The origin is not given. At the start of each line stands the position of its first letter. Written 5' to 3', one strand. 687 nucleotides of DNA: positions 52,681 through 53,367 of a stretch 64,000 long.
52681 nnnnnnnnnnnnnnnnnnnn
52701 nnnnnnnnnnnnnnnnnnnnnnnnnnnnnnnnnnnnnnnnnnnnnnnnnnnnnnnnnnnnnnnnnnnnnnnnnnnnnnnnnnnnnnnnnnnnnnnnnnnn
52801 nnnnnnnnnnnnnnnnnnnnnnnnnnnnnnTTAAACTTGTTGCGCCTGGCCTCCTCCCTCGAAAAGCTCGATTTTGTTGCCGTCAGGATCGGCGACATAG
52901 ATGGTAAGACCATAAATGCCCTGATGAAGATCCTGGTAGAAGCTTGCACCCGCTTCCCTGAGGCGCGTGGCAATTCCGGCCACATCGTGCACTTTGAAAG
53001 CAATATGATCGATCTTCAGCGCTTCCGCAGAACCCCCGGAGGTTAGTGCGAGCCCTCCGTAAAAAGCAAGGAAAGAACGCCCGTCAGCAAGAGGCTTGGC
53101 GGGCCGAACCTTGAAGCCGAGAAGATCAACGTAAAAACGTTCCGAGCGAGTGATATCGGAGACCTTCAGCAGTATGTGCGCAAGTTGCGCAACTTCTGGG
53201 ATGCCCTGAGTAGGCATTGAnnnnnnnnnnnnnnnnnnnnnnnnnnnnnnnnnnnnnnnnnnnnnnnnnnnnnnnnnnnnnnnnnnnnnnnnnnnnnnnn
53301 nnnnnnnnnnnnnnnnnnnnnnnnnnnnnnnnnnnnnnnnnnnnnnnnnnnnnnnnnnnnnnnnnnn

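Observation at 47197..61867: Candidate catabolic island for an N-heterocyclic or imino-acid substrate, with an unusual enzyme combination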

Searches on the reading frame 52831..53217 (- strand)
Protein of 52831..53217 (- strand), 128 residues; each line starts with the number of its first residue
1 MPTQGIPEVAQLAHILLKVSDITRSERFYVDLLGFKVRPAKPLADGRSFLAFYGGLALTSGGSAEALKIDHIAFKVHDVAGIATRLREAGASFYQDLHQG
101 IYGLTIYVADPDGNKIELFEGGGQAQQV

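Call 3: search_protein_families(library=pfam, proteins=[window:52831-53217:-])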
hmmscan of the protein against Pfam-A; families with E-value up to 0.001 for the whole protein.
window:52831-53217:- (128 aa): 5 families
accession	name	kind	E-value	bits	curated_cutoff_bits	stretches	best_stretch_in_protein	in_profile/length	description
PF00903.31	Glyoxalase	-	9.9e-15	55.4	20.6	1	12-118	2-121/121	Glyoxalase/Bleomycin resistance protein/Dioxygenase superfamily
PF18029.7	Glyoxalase_6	-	5.6e-07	30.6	23.6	1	15-119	2-106/106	Glyoxalase-like domain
PF12681.13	Glyoxalase_2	-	6.4e-06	26.5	30.1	1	14-120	3-115/118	Glyoxalase-like domain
PF22677.2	Ble-like_N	-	1.5e-05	25.1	24.5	1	12-39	2-29/41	Bleomycin resistance protein-like N-terminal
PF13669.12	Glyoxalase_4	-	0.00028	21.6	27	0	14-95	2-95/109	Glyoxalase/Bleomycin resistance protein/Dioxygenase superfamily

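Call 5: search_protein_families(library=ncbifam, proteins=[window:52831-53217:-], max_evalue=0.00001)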
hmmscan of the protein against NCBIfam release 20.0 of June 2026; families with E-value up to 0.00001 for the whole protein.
window:52831-53217:- (128 aa): 22 families
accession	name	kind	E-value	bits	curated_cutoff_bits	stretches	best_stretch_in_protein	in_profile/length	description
TIGR00068.2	glyox_I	equivalog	4.1e-12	46.2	120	1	64-120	83-139/143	lactoylglutathione lyase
TIGR03211.1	catechol_2_3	equivalog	3.6e-10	39.6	320.2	1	3-125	138-269/303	catechol 2,3-dioxygenase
NF000074.1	299782349_fosC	exception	8.4e-10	38.9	250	1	11-125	4-116/132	FosC2 family fosfomycin resistance glutathione transferase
NF000495.1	FosK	exception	1.9e-09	37.5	280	1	10-121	3-112/132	fosfomycin resistance glutathione transferase FosK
NF000496.2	Fos_GSH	equivalog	3.3e-09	37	180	1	10-122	3-118/136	fosfomycin resistance glutathione transferase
TIGR02295.1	HpaD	equivalog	7.5e-09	35.2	321.4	0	10-38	3-31/298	3,4-dihydroxyphenylacetate 2,3-dioxygenase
NF007629.0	PRK10291.1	equivalog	1.3e-08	34.8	246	1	11-121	2-126/135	lactoylglutathione lyase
NF000467.1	FosG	exception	1.8e-08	34.4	240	1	11-125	4-116/132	FosG family fosfomycin resistance glutathione transferase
NF000125.1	498180014_fosA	hypoth_equivalog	1.9e-08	34.6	250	1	11-122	5-120/129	Fos family putative thiol transferase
NF000494.1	FosF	exception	5.1e-08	33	280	1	10-121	3-112/132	fosfomycin resistance glutathione transferase FosF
NF050075.1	SMU1112c_YaeR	equivalog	6.6e-08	32.9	140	0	10-38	2-30/125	SMU1112c/YaeR family gloxylase I-like metalloprotein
NF038311.1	FosU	exception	9.5e-08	32.3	295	1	11-125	4-118/137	FosU family fosfomycin resistance glutathione transferase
NF000221.4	FosA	exception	1.1e-07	31.9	250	1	11-121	4-117/137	FosA family fosfomycin resistance glutathione transferase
NF000124.1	fos-Vibrio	exception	2.9e-07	30.7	250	1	11-122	4-113/132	FosG/FosC2-related fosfomycin resistance glutathione transferase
NF000075.1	299782351_fosA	exception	4e-07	30.2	275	1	11-121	4-117/138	FosA3/FosA4 family fosfomycin resistance glutathione transferase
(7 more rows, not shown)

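Call 42: search_solved_structures(query=window:52831-53217:-, max_evalue=0.001)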
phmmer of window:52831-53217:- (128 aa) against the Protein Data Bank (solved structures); distinct sequences matched with E-value up to 0.001: 29.
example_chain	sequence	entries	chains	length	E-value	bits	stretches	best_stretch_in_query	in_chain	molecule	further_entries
1f1x_A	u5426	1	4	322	3.8e-09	39.9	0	2-78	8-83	HOMOPROTOCATECHUATE 2,3-DIOXYGENASE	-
5bwg_A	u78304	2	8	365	4.1e-09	39.9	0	2-77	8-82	Homoprotocatechuate 2,3-dioxygenase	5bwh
4z6m_A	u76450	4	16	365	4.7e-09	39.6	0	2-77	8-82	Homoprotocatechuate 2,3-dioxygenase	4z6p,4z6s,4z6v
4z6n_A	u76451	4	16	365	4.8e-09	39.6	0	2-77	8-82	Homoprotocatechuate 2,3-dioxygenase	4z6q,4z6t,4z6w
4z6l_A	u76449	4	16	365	4.9e-09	39.6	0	2-77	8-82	Homoprotocatechuate 2,3-dioxygenase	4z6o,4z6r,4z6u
1q0c_A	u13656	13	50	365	5.6e-09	39.4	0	2-77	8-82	homoprotocatechuate 2,3-dioxygenase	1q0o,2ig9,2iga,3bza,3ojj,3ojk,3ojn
3ecj_A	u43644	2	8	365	6.1e-09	39.3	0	2-77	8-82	PROTEIN (Homoprotocatechuate 2,3-dioxygenase)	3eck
1f1r_A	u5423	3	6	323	6.1e-09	39.3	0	8-119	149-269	HOMOPROTOCATECHUATE 2,3-DIOXYGENASE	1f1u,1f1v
4ghc_A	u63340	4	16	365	1.8e-08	37.7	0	2-77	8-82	Homoprotocatechuate 2,3-dioxygenase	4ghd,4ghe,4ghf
1f9z_A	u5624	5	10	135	4.9e-07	33.1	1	11-121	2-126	GLYOXALASE I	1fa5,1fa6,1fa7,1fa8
5vb0_A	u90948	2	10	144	1e-06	32.1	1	12-122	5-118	Fosfomycin resistance protein FosA3 | FosA3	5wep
6bnn_A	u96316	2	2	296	1.2e-06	31.8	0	11-54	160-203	Lactoylglutathione lyase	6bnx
4mtq_A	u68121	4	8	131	4.3e-06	30.1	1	12-124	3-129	Lactoylglutathione lyase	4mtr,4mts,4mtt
5d7z_A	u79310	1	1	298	7.7e-06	29.3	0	11-54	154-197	Lactoylglutathione lyase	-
2c21_A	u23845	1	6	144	1.5e-05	28.4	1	11-120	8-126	TRYPANOTHIONE-DEPENDENT GLYOXALASE I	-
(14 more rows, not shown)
